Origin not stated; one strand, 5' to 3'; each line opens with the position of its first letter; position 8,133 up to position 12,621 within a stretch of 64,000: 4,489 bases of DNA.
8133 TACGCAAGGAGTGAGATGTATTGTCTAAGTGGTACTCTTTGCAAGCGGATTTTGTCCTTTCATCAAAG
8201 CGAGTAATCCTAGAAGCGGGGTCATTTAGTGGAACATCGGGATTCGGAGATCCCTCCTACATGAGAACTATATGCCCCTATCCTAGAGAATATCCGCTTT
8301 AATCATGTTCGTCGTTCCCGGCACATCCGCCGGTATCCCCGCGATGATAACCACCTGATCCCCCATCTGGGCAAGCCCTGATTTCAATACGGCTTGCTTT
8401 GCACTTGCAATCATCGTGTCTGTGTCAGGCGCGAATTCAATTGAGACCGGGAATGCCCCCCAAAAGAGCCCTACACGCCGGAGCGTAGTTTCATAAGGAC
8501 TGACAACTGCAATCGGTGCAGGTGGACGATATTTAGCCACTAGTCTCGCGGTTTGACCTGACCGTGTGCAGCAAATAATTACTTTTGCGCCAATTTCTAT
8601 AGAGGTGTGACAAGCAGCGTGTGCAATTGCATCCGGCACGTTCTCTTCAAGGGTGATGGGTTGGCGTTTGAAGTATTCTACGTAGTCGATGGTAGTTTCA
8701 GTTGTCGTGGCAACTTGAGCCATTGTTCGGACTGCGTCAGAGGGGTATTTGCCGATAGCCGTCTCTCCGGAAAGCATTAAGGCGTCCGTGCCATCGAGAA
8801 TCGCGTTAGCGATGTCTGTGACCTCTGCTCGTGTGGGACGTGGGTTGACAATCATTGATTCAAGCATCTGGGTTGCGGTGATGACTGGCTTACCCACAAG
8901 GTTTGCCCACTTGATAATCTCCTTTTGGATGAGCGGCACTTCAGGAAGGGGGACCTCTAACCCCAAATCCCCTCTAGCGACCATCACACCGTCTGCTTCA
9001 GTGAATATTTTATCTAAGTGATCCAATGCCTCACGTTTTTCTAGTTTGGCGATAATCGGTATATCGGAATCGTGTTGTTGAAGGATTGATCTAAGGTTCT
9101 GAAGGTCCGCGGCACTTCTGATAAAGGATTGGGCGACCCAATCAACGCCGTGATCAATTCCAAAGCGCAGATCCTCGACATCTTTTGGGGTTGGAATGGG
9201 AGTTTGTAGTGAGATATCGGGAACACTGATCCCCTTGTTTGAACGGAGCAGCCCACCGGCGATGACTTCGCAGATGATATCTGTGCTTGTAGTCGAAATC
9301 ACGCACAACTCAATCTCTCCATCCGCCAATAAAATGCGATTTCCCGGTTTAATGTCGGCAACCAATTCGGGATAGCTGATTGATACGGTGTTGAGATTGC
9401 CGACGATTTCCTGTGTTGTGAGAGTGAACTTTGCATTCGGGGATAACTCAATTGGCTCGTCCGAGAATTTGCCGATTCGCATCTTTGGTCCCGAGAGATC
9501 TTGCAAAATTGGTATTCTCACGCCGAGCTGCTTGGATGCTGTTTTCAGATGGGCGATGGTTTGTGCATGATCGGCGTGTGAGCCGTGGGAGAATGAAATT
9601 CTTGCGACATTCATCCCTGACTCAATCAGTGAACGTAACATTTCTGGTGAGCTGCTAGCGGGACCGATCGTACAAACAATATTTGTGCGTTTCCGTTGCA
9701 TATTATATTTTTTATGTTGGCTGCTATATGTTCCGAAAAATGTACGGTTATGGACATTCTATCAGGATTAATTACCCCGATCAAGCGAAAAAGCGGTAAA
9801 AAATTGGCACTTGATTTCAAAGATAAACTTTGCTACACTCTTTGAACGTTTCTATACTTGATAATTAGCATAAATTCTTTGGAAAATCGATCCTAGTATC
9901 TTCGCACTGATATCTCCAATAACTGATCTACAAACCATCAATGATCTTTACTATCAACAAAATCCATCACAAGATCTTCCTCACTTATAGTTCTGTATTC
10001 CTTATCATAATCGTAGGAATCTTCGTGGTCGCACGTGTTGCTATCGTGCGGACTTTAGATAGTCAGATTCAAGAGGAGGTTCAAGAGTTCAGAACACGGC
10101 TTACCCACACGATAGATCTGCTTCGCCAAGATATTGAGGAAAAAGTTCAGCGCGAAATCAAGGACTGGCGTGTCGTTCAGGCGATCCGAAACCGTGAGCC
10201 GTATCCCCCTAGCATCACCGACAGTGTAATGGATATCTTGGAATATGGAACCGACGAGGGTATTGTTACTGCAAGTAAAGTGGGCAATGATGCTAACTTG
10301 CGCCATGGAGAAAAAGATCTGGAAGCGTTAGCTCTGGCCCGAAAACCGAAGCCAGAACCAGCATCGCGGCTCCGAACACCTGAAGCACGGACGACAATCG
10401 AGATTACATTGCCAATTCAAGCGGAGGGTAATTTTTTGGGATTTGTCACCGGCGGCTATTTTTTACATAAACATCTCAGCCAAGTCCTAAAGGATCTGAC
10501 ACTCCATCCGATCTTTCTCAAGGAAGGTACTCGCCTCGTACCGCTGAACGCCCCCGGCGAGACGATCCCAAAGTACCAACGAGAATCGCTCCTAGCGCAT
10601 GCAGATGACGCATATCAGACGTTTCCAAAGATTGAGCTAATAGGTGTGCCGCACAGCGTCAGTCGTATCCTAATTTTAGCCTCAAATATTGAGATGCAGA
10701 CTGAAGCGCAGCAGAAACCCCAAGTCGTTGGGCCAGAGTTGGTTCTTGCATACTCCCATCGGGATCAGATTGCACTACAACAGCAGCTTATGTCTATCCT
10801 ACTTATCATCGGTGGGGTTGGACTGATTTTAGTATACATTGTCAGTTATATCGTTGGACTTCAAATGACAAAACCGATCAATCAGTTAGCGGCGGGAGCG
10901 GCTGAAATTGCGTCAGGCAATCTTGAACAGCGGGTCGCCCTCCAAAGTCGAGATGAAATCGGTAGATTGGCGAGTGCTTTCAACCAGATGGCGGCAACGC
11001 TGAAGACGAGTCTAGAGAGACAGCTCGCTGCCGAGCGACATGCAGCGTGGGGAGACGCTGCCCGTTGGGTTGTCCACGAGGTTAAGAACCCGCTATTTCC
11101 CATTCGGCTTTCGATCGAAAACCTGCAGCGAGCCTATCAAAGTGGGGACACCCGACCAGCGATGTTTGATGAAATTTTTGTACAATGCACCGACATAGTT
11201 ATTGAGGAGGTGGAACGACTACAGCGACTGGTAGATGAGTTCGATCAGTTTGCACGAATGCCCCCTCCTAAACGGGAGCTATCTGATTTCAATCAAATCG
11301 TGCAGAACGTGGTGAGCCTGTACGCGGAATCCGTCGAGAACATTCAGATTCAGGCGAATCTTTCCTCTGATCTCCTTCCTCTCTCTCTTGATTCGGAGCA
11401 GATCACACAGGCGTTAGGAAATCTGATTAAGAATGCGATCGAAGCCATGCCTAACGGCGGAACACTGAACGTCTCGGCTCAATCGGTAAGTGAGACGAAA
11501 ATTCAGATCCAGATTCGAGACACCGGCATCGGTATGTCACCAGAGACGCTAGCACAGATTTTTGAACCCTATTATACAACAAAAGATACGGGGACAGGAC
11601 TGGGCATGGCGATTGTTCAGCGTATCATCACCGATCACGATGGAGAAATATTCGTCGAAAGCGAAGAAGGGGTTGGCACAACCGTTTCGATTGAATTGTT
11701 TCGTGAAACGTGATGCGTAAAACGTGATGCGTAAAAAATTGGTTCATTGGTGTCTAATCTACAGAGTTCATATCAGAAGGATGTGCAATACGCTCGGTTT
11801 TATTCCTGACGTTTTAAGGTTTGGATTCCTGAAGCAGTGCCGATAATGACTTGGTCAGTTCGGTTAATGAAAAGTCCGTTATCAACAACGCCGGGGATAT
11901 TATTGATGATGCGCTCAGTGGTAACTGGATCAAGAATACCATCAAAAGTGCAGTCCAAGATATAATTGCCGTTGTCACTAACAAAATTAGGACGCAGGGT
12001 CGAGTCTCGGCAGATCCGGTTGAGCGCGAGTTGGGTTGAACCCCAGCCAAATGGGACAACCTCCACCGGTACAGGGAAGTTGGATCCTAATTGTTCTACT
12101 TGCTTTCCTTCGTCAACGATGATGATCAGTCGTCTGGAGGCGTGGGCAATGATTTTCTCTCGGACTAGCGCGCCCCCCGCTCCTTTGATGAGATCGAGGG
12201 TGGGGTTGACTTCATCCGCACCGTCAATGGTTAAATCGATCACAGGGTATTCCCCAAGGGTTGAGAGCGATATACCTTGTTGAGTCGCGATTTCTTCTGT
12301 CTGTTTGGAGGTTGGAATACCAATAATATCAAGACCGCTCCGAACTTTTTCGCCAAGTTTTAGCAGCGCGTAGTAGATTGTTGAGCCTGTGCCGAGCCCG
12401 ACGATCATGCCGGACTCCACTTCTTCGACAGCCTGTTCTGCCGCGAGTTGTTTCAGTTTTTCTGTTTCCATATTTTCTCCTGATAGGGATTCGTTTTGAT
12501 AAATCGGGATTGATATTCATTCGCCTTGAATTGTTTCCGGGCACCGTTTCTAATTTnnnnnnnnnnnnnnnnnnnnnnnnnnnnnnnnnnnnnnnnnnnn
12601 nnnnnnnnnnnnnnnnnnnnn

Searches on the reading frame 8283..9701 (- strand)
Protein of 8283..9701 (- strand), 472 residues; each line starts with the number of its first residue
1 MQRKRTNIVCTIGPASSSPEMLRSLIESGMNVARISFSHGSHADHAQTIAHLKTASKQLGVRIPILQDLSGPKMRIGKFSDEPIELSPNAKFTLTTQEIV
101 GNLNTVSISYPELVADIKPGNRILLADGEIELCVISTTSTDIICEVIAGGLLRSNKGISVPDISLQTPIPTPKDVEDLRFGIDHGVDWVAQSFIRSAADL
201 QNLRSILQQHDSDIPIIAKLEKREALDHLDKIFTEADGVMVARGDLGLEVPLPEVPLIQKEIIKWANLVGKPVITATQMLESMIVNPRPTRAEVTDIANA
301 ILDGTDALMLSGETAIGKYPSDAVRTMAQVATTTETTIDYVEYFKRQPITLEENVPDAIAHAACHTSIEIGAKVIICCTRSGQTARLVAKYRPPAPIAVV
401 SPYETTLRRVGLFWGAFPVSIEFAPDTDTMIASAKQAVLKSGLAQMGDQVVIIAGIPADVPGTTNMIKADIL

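Call 9: search_protein_families(library=pfam, proteins=[window:8283-9701:-])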
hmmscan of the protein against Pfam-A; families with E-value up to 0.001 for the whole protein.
window:8283-9701:- (472 aa): 2 families
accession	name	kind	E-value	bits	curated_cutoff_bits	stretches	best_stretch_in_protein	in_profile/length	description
PF00224.27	PK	-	8.6e-119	396.9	30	1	4-324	2-328/328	Pyruvate kinase, barrel domain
PF02887.21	PK_C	-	4.4e-37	127.1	28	1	357-468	1-112/114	Pyruvate kinase, alpha/beta domain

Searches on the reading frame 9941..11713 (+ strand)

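Call 9: search_protein_families(library=pfam, proteins=[window:9941-11713:+])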
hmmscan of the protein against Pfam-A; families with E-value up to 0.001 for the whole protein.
window:9941-11713:+ (590 aa): 6 families
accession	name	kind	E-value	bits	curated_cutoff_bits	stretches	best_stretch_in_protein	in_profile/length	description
PF02518.31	HATPase_c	-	1e-26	94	26.4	1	484-586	2-107/111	Histidine kinase-, DNA gyrase B-, and HSP90-like ATPase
PF00672.30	HAMP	-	1e-16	61.4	25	1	307-355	4-52/53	HAMP domain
PF00512.31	HisKA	-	5.3e-08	33.2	26.9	1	377-440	9-63/66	His Kinase A (phospho-acceptor) domain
PF13581.12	HATPase_c_2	-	0.00026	21.4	27.4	1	485-583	29-124/127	Histidine kinase-like ATPase domain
PF14501.12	HATPase_c_5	-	0.00037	20.8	22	1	486-577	4-93/102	GHKL domain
PF13589.12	HATPase_c_3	-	0.0007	20.1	25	0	489-546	4-59/137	Histidine kinase-, DNA gyrase B-, and HSP90-like ATPase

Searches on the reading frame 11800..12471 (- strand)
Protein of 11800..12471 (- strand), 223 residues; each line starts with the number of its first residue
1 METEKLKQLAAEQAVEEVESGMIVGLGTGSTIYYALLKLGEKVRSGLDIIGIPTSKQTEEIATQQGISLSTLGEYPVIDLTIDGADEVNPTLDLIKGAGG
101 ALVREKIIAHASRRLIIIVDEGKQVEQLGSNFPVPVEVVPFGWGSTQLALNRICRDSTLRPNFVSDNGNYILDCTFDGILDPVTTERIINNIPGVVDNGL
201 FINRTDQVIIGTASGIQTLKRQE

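Call 9: search_protein_families(library=pfam, proteins=[window:11800-12471:-])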
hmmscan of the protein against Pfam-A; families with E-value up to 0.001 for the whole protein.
window:11800-12471:- (223 aa): 1 family
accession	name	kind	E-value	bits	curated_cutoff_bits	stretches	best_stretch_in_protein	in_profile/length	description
PF06026.20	Rib_5-P_isom_A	-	2.8e-59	200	26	1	51-215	2-173/173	Ribose 5-phosphate isomerase A (phosphoriboisomerase A)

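Call 61: find_homologous_proteins(query=window:11800-12471:-, max_evalue=1e-60)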
Query window:11800-12471:- (223 aa): 1488 proteins with E <= 1e-60 among 8000 candidates; the best 120 are listed.
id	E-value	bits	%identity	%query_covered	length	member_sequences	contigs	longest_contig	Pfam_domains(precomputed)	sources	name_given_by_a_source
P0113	3.4e-130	450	94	100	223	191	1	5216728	PF06026.21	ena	-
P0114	1.2e-129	448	93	100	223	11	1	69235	PF06026.21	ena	-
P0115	1.9e-129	448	92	100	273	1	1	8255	PF06026.21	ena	-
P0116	4.3e-129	446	93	100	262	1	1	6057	PF06026.21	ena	-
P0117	8.6e-129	445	92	100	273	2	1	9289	PF06026.21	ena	-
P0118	2.5e-128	444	91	100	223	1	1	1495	PF06026.21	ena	-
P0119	2.7e-128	444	91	100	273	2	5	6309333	PF06026.21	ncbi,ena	-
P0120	9.0e-128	442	91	100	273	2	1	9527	PF06026.21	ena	-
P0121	2.6e-127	441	91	100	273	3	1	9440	PF06026.21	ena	-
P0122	5.3e-126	436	90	100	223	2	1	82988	PF06026.21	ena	-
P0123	1.6e-125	435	91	100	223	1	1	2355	PF06026.21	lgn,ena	-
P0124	5.7e-125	433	90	100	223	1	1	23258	PF06026.21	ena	-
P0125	6.3e-125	433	89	100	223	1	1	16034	PF06026.21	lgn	-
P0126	7.9e-125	432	91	100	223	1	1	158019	PF06026.21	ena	-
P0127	8.9e-125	432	89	100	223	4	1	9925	PF06026.21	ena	-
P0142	1.2e-122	425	88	100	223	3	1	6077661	PF06026.21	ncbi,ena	-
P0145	1.3e-119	415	86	100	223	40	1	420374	PF06026.21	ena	-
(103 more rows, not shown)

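Call 62: find_encoding_contigs(protein=P0113, flank=2500, max_places=2)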
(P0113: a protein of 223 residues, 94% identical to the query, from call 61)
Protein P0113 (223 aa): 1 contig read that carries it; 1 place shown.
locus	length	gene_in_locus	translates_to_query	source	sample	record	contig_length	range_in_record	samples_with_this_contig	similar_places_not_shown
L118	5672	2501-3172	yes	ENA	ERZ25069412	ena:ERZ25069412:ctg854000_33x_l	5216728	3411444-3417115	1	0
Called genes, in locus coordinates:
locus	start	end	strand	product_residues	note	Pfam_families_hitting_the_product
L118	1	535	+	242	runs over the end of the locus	PF05721:PhyH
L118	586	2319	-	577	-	PF00664:ABC_membrane, PF00005:ABC_tran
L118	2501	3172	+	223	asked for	PF06026:Rib_5-P_isom_A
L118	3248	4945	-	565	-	PF00672:HAMP, PF00512:HisKA, PF02518:HATPase_c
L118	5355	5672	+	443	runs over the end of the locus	PF00224:PK, PF02887:PK_C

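Call 63: find_encoding_contigs(protein=P0119, flank=2500, max_places=2)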
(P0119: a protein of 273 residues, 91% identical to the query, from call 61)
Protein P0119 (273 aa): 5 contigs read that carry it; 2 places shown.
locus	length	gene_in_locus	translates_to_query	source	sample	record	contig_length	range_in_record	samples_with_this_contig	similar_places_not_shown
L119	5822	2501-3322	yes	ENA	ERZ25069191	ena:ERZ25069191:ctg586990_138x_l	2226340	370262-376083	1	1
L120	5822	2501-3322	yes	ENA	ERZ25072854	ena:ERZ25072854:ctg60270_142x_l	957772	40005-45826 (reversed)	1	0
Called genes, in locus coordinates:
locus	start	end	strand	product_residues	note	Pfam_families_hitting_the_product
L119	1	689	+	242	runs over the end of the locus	PF05721:PhyH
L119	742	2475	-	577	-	PF00664:ABC_membrane, PF00005:ABC_tran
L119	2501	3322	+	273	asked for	PF06026:Rib_5-P_isom_A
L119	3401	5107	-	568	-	PF00672:HAMP, PF00512:HisKA, PF02518:HATPase_c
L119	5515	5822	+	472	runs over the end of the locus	PF00224:PK, PF02887:PK_C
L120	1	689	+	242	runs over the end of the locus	PF05721:PhyH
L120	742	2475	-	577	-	PF00664:ABC_membrane, PF00005:ABC_tran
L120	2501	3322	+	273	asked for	PF06026:Rib_5-P_isom_A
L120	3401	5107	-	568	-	PF00672:HAMP, PF00512:HisKA, PF02518:HATPase_c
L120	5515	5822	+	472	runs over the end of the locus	PF00224:PK, PF02887:PK_C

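Call 64: find_encoding_contigs(protein=P0142, flank=2500, max_places=2)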
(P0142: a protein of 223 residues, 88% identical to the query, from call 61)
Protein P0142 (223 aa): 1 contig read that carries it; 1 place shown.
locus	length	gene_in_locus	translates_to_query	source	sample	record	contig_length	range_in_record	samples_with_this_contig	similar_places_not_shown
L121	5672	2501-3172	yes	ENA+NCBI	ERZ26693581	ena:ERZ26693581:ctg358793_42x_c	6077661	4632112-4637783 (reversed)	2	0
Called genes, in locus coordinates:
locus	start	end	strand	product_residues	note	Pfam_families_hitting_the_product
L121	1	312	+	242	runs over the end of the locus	PF05721:PhyH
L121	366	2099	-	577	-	PF00664:ABC_membrane, PF00005:ABC_tran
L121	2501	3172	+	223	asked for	PF06026:Rib_5-P_isom_A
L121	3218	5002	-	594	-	PF00672:HAMP, PF00512:HisKA, PF02518:HATPase_c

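Call 65: find_encoding_contigs(protein=P0145, flank=2500, max_places=2)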
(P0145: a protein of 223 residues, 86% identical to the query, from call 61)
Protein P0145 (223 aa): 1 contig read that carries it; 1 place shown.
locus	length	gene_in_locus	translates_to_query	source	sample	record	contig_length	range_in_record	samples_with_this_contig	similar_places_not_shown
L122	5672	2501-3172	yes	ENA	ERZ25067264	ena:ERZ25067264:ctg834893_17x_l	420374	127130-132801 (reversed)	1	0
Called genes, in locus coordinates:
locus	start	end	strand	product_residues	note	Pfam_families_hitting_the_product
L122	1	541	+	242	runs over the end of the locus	PF05721:PhyH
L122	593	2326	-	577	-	PF00664:ABC_membrane, PF00005:ABC_tran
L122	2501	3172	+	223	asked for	PF06026:Rib_5-P_isom_A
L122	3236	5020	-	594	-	PF00672:HAMP, PF00512:HisKA (weak), PF02518:HATPase_c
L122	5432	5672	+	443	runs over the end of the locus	PF00224:PK, PF02887:PK_C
